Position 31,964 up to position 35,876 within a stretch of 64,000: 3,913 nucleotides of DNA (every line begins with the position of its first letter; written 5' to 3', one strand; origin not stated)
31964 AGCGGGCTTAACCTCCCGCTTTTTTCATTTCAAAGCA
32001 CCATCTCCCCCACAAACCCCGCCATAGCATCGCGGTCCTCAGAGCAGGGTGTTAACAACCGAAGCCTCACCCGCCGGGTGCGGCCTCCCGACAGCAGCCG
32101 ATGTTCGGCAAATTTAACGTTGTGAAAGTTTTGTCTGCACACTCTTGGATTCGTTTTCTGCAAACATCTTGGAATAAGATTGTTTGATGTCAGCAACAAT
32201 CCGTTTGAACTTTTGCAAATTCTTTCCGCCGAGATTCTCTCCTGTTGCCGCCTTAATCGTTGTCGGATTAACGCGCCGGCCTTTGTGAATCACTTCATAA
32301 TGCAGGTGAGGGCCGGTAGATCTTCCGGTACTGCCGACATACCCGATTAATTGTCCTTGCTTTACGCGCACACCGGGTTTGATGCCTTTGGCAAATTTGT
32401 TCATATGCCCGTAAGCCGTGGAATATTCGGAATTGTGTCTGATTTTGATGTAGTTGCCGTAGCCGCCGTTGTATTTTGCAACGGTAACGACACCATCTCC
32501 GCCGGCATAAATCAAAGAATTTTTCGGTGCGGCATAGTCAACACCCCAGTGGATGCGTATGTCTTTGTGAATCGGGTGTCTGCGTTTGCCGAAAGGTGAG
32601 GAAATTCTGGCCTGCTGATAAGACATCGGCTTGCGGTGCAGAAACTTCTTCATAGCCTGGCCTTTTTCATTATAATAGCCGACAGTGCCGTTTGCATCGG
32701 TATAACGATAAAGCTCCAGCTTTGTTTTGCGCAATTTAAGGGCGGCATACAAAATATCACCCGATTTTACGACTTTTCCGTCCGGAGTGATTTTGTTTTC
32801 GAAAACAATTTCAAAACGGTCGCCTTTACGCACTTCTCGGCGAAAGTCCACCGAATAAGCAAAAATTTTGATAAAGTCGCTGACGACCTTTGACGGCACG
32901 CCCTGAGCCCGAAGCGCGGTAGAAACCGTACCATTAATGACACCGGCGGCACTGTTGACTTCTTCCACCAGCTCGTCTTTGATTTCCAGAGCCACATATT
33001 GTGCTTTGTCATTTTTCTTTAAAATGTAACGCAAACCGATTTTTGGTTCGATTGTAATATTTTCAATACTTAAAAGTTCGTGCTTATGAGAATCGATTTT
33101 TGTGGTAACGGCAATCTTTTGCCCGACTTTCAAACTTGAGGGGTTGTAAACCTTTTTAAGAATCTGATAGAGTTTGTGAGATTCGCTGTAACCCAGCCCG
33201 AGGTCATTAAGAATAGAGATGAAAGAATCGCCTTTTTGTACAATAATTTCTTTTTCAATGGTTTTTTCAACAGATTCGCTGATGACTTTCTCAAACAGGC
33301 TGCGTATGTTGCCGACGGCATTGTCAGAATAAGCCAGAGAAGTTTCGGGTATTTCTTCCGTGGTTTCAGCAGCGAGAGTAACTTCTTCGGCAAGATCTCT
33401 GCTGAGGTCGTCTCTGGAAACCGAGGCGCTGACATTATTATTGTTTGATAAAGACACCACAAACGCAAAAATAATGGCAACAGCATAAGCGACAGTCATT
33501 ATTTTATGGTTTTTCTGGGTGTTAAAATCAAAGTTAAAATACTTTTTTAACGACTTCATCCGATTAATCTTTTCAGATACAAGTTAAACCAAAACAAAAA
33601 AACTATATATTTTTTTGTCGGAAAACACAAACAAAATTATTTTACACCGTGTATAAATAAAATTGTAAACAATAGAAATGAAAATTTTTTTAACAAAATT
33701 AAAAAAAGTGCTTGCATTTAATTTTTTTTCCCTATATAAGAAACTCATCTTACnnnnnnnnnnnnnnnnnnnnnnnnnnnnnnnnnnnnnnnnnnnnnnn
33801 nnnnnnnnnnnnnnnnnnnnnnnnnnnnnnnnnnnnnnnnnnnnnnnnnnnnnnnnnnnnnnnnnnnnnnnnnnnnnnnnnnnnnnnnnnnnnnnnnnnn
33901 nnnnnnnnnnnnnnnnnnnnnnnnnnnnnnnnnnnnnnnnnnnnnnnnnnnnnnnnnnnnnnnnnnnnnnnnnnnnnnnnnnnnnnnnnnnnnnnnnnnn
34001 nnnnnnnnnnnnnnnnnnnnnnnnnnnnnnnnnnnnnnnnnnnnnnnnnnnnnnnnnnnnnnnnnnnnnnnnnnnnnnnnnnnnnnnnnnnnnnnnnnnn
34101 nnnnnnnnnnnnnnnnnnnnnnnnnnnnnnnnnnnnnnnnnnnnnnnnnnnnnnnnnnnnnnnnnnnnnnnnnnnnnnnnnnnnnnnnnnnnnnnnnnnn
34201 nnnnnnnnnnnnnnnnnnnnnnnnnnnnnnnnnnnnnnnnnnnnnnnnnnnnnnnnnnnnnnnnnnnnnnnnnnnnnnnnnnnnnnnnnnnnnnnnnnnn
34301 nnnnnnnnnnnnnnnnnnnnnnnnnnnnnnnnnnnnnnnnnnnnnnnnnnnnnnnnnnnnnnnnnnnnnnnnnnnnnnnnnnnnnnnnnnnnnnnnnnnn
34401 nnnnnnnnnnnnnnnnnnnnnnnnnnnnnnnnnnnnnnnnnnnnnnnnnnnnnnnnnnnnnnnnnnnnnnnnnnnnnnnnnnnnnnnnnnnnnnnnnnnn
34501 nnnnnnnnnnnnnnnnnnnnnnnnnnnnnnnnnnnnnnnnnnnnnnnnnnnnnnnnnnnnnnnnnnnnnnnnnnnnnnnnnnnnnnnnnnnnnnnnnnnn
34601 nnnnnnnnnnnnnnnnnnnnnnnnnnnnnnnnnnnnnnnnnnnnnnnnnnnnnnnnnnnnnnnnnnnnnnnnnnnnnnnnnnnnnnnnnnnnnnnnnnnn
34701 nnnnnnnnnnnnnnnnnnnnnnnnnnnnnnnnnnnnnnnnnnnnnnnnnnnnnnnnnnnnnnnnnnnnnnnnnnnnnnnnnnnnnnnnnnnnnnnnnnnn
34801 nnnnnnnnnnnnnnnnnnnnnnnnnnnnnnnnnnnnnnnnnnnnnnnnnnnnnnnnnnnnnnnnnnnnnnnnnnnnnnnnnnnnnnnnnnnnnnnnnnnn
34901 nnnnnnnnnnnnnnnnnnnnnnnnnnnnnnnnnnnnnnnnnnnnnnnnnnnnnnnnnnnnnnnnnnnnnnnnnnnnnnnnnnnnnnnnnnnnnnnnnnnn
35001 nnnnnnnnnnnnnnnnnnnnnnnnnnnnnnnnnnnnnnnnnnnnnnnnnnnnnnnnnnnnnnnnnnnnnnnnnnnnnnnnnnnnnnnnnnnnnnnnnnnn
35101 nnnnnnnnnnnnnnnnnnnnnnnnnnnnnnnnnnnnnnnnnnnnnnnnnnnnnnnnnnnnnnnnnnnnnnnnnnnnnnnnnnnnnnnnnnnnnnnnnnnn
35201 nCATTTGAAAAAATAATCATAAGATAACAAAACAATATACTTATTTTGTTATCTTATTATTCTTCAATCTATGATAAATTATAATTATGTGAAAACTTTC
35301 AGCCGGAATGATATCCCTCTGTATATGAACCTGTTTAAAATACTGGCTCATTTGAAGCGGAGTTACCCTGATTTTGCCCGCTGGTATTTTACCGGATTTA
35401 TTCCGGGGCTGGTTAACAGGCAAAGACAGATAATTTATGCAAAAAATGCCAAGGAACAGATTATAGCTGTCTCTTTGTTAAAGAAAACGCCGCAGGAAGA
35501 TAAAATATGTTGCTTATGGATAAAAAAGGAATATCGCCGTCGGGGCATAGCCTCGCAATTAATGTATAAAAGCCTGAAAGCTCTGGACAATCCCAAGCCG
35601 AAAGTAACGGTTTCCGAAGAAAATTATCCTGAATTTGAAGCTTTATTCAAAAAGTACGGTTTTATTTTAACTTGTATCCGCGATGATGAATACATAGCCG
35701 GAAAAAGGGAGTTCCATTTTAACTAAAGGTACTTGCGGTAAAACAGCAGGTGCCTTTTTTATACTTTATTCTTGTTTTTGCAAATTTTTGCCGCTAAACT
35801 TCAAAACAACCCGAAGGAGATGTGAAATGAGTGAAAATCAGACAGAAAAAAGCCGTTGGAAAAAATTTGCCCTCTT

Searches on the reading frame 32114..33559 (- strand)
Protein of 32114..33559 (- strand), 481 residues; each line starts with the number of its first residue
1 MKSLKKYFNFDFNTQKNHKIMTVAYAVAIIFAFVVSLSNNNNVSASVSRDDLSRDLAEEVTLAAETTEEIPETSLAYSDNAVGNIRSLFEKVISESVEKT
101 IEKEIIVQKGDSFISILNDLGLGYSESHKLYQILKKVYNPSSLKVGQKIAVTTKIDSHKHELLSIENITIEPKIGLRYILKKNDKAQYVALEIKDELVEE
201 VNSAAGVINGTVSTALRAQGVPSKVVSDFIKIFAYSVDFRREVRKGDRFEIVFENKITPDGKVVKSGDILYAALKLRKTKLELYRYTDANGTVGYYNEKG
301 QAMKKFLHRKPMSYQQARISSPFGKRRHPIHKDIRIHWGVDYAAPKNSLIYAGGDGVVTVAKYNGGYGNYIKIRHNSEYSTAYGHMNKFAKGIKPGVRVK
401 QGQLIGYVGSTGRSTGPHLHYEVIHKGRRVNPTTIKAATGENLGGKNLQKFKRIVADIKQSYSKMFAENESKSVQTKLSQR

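Call 26: search_protein_families(library=pfam, proteins=[window:32114-33559:-], max_evalue=0.001)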
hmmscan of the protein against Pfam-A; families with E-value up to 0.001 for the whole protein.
window:32114-33559:- (481 aa): 2 families
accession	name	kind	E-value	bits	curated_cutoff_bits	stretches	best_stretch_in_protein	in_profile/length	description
PF01551.29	Peptidase_M23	-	5.2e-32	110.3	28.7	1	336-432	2-96/96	Peptidase family M23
PF19425.4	Csd3_N2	-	6.2e-10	39.5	27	1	203-323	8-120/122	Csd3 second domain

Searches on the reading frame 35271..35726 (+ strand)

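Call 26: search_protein_families(library=pfam, proteins=[window:35271-35726:+], max_evalue=0.001)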
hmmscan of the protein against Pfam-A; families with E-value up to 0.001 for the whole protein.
window:35271-35726:+ (151 aa): 3 families
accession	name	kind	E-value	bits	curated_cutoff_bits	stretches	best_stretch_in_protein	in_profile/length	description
PF13673.13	Acetyltransf_10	-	1.1e-08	35.5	23.6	1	51-133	29-109/128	Acetyltransferase (GNAT) domain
PF13508.13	Acetyltransf_7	-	1.1e-07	32.5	27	1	55-132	6-83/84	Acetyltransferase (GNAT) domain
PF00583.31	Acetyltransf_1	-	1.1e-06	29.4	20.7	1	43-131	27-116/116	Acetyltransferase (GNAT) family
